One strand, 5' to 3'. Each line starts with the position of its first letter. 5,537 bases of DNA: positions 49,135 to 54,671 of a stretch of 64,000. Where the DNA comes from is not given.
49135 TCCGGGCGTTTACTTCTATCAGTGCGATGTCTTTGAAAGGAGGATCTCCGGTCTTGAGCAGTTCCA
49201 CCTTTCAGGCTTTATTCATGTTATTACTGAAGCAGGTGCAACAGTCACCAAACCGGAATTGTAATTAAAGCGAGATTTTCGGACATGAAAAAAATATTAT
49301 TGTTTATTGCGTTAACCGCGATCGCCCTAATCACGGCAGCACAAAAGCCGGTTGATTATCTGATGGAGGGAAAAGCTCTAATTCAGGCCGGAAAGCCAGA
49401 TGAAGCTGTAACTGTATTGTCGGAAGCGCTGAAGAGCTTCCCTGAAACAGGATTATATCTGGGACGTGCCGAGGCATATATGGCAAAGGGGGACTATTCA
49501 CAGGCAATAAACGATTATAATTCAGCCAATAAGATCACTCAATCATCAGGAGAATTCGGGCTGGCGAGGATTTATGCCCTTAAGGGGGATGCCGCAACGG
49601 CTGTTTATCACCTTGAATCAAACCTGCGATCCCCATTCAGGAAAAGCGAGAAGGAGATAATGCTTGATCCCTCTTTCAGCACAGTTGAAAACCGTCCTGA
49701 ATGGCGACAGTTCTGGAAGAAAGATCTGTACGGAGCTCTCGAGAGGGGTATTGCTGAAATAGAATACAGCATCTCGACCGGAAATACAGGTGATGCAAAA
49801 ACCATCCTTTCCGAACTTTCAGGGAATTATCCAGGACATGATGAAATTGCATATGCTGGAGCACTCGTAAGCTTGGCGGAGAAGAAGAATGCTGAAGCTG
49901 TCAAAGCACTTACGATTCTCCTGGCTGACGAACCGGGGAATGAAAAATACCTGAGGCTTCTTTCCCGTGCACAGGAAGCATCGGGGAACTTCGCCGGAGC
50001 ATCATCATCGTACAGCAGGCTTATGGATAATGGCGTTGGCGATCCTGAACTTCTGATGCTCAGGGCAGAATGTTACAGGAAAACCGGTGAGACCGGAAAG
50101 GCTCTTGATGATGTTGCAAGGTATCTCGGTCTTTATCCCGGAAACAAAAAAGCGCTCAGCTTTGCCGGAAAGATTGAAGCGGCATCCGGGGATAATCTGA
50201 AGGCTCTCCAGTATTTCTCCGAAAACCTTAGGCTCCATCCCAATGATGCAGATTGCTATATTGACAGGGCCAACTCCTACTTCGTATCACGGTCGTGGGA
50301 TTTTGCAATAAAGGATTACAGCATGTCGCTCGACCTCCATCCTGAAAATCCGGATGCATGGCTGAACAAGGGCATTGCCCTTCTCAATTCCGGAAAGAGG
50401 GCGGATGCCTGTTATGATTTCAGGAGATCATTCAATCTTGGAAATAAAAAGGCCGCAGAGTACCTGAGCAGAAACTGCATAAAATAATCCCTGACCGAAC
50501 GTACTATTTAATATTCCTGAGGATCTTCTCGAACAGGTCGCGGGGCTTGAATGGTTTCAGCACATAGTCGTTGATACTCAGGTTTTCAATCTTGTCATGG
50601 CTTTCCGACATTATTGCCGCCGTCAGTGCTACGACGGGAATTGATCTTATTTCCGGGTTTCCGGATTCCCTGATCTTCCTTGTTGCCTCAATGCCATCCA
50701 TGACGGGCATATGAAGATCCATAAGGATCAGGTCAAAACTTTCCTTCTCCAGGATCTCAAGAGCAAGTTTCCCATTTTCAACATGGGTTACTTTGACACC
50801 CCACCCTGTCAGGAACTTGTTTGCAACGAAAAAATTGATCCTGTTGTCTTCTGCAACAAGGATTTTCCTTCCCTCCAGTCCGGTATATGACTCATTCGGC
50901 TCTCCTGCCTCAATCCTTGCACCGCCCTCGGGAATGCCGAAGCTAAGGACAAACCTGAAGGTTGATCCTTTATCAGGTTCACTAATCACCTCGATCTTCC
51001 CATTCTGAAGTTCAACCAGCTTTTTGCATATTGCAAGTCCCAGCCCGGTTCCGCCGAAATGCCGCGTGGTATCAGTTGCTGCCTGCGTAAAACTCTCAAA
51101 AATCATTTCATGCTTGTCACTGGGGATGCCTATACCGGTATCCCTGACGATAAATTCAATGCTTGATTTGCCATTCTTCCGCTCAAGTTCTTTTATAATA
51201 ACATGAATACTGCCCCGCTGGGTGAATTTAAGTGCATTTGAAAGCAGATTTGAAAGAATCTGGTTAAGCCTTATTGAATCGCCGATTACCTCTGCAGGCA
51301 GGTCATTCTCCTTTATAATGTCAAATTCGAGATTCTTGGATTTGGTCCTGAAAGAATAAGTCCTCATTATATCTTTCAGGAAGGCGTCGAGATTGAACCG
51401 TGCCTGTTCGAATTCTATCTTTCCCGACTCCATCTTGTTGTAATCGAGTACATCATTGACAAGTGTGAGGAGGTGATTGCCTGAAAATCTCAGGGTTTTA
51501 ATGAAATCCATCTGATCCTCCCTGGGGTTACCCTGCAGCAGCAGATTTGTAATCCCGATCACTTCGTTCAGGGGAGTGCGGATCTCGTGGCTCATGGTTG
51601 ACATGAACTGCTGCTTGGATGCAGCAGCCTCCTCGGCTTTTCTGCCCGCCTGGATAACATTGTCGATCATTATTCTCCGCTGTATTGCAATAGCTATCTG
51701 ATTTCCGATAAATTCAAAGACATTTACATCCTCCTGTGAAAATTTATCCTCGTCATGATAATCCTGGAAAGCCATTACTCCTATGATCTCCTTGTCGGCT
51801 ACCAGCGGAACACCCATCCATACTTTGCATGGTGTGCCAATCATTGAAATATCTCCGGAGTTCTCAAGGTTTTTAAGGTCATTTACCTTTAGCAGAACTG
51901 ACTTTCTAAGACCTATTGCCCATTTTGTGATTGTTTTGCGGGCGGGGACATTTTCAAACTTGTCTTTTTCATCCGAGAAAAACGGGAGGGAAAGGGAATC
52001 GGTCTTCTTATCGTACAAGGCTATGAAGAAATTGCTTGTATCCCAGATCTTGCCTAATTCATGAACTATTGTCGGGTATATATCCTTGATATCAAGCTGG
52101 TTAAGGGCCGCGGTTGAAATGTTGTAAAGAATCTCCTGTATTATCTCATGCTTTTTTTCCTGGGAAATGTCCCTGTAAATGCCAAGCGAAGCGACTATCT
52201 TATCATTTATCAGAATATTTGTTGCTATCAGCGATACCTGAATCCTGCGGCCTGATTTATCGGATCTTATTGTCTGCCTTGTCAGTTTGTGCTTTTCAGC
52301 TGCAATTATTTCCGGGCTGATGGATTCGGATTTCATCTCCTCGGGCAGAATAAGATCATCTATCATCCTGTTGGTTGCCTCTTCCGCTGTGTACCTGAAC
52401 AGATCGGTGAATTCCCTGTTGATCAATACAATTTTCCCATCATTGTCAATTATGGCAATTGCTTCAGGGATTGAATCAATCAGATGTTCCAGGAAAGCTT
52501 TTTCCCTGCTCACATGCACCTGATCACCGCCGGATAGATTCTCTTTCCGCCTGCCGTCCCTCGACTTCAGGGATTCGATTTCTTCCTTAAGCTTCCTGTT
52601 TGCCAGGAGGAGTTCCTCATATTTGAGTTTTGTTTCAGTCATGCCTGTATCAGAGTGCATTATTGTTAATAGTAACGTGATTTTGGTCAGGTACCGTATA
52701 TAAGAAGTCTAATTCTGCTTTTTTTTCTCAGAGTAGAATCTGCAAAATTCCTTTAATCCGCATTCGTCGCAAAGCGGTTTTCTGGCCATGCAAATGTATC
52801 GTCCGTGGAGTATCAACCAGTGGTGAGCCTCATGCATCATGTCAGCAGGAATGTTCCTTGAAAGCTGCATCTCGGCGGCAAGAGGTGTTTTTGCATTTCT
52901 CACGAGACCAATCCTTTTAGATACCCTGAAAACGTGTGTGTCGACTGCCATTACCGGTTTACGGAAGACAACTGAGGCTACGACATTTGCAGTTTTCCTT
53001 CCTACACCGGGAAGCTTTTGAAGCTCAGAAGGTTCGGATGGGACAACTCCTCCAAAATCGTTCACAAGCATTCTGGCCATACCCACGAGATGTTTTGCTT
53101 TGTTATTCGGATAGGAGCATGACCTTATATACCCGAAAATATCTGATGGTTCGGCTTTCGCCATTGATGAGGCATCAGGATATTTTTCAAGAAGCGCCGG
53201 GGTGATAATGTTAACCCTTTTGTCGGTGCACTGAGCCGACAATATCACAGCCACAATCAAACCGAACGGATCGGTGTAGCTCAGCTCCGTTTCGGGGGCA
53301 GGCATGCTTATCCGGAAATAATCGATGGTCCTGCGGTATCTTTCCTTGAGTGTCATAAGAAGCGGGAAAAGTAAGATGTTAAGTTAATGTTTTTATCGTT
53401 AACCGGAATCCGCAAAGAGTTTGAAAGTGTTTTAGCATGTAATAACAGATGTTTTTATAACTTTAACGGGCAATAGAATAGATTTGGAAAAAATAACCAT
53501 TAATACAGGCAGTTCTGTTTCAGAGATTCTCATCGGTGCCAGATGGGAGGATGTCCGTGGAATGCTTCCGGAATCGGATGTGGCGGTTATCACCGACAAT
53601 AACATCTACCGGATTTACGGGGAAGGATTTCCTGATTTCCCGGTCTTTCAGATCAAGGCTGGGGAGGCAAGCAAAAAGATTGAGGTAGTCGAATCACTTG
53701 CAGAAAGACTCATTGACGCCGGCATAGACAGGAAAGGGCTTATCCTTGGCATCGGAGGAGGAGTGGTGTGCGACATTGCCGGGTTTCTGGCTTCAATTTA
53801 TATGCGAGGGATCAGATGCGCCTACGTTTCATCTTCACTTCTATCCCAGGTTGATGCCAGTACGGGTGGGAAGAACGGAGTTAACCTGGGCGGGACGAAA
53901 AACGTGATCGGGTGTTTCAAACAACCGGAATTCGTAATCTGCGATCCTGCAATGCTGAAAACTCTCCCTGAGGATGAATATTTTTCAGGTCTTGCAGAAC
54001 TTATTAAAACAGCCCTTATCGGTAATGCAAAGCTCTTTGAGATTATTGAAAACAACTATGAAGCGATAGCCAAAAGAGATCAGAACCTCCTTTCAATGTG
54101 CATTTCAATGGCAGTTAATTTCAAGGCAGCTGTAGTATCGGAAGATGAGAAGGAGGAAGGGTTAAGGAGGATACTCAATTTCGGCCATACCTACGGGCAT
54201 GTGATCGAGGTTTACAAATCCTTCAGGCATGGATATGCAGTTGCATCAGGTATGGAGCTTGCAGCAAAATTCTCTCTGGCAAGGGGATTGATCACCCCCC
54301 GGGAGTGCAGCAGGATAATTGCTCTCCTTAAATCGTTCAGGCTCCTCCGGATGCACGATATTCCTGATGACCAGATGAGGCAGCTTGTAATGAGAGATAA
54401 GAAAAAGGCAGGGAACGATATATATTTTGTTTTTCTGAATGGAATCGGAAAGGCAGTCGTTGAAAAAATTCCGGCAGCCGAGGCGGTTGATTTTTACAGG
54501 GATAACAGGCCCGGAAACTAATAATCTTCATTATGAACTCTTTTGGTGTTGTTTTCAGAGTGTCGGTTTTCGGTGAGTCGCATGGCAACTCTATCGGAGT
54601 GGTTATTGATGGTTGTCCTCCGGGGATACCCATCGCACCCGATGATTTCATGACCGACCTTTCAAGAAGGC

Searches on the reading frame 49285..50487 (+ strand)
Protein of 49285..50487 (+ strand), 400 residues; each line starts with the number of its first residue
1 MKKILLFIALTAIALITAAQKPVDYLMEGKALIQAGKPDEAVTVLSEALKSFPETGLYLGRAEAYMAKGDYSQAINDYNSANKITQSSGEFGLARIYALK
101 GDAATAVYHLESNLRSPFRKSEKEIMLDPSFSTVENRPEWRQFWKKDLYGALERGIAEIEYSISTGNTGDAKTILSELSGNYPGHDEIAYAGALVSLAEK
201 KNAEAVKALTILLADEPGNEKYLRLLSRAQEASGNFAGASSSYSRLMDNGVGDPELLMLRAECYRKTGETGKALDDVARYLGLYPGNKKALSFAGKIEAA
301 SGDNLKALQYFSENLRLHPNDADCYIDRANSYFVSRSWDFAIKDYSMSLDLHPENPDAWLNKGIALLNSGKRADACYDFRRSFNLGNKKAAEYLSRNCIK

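Call 113: search_protein_families(library=pfam, proteins=[window:49285-50487:+], max_evalue=0.001)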
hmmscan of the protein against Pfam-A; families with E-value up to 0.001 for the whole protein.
window:49285-50487:+ (400 aa): 20 families
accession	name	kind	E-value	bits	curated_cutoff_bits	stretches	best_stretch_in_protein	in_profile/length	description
PF13432.12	TPR_16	-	1e-25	90.2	32.7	2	26-79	1-54/65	Tetratricopeptide repeat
PF07719.23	TPR_2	-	4.6e-23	79.8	27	0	58-82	4-28/34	Tetratricopeptide repeat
PF14559.12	TPR_19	-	2.3e-22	79.5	25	2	197-263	2-68/68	Tetratricopeptide repeat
PF13428.12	TPR_14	-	3.2e-22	77.2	23.5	0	25-55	4-34/44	Tetratricopeptide repeat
PF00515.34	TPR_1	-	3e-17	62.1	27.8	0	322-355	1-34/34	Tetratricopeptide repeat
PF13414.12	TPR_11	-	3.7e-16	59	26.8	0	63-87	2-26/42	TPR repeat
PF13174.12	TPR_6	-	4.5e-14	52.5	26.3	0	26-55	4-33/33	Tetratricopeptide repeat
PF13371.12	TPR_9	-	3.5e-13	49.8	35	0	330-379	3-52/73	Tetratricopeptide repeat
PF13431.12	TPR_17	-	3.4e-09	36.7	24.4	0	347-371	4-28/34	Tetratricopeptide repeat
PF13424.12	TPR_12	-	7.5e-09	36.1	30.1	0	58-103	6-61/77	Tetratricopeptide repeat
PF12895.13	ANAPC3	-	2.4e-08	34.6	27.2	0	242-296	11-64/82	Anaphase-promoting complex, cyclosome, subunit 3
PF03704.23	BTAD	-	5.6e-08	33.7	22.1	0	199-248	75-124/146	Bacterial transcriptional activator domain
PF13181.12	TPR_8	-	2.8e-07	30.6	25.7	0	57-85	3-31/34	Tetratricopeptide repeat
PF13429.12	TPR_15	-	1.1e-06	28.7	26.2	0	252-290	144-182/280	Tetratricopeptide repeat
PF23914.1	TPR_CcmH_CycH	-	1.2e-06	28.9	42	0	188-246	88-147/158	Cytochrome c-type biogenesis protein H TPR domain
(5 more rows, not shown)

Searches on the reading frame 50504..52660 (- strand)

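Call 113: search_protein_families(library=pfam, proteins=[window:50504-52660:-], max_evalue=0.001)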
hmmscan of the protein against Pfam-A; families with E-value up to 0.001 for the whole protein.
window:50504-52660:- (718 aa): 11 families
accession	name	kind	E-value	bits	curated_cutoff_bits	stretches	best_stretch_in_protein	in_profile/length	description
PF02518.31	HATPase_c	-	3.1e-31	108.5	26.4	1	460-573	1-108/111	Histidine kinase-, DNA gyrase B-, and HSP90-like ATPase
PF00072.30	Response_reg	-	3.7e-24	85.5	30.2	1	600-713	1-110/111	Response regulator receiver domain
PF00512.31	HisKA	-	1.4e-16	60.8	26.9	1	348-413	1-66/66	His Kinase A (phospho-acceptor) domain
PF13185.12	GAF_2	-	7e-15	55.9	28.6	1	189-327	2-136/136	GAF domain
PF00989.32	PAS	-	2.2e-12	47.4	22.6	1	56-165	2-113/113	PAS fold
PF13492.12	GAF_3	-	1.5e-10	42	27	1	190-328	1-129/129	GAF domain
PF13426.13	PAS_9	-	2e-08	34.8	27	1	65-167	1-103/103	PAS domain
PF13188.13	PAS_8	-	3.8e-08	33.4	21.8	1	56-104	2-51/65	PAS domain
PF01590.32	GAF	-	4e-08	34.3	22.4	1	192-326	3-133/133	GAF domain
PF08448.16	PAS_4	-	2.1e-07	31.6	23.1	1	62-169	2-109/110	PAS fold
PF12860.13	PAS_7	-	0.00012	22.7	27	1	61-104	1-45/115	PAS fold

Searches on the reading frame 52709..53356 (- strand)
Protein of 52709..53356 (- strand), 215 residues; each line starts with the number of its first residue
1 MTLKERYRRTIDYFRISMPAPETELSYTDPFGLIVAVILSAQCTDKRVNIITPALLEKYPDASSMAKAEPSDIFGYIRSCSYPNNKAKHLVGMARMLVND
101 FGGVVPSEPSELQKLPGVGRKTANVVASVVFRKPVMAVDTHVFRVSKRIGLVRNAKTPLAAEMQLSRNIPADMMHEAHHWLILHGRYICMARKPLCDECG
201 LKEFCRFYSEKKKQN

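Call 113: search_protein_families(library=pfam, proteins=[window:52709-53356:-], max_evalue=0.001)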
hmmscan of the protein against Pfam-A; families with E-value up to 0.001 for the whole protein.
window:52709-53356:- (215 aa): 3 families
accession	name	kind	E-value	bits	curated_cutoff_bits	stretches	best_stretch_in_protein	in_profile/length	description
PF00730.31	HhH-GPD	-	2.5e-22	79.7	26.2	1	35-170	1-107/108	HhH-GPD superfamily base excision DNA repair protein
PF00633.29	HHH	-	1.9e-07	31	24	1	101-128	2-29/30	Helix-hairpin-helix motif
PF10576.14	EndIII_4Fe-2S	-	6.6e-06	26.7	20.5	1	189-205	1-17/17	Iron-sulfur binding domain of endonuclease III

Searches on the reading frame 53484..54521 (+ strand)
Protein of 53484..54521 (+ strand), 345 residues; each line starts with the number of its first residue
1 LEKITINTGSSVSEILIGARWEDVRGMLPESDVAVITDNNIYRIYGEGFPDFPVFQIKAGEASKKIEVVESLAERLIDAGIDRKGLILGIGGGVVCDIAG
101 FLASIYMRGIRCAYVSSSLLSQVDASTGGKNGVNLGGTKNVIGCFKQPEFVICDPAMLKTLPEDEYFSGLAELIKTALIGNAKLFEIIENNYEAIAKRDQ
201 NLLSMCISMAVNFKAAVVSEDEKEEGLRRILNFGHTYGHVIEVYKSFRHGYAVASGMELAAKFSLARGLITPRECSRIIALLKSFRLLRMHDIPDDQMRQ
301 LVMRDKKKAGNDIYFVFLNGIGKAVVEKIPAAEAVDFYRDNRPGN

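Call 113: search_protein_families(library=pfam, proteins=[window:53484-54521:+], max_evalue=0.001)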
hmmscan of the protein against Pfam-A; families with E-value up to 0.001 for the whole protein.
window:53484-54521:+ (345 aa): 2 families
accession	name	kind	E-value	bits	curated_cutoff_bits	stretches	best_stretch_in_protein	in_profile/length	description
PF01761.26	DHQ_synthase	-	8.9e-40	135.4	24.2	1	55-166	2-113/115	3-dehydroquinate synthase N-terminal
PF24621.2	DHQS_C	-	1.2e-38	132.7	27.6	1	169-308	1-144/144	3-dehydroquinate synthase C-terminal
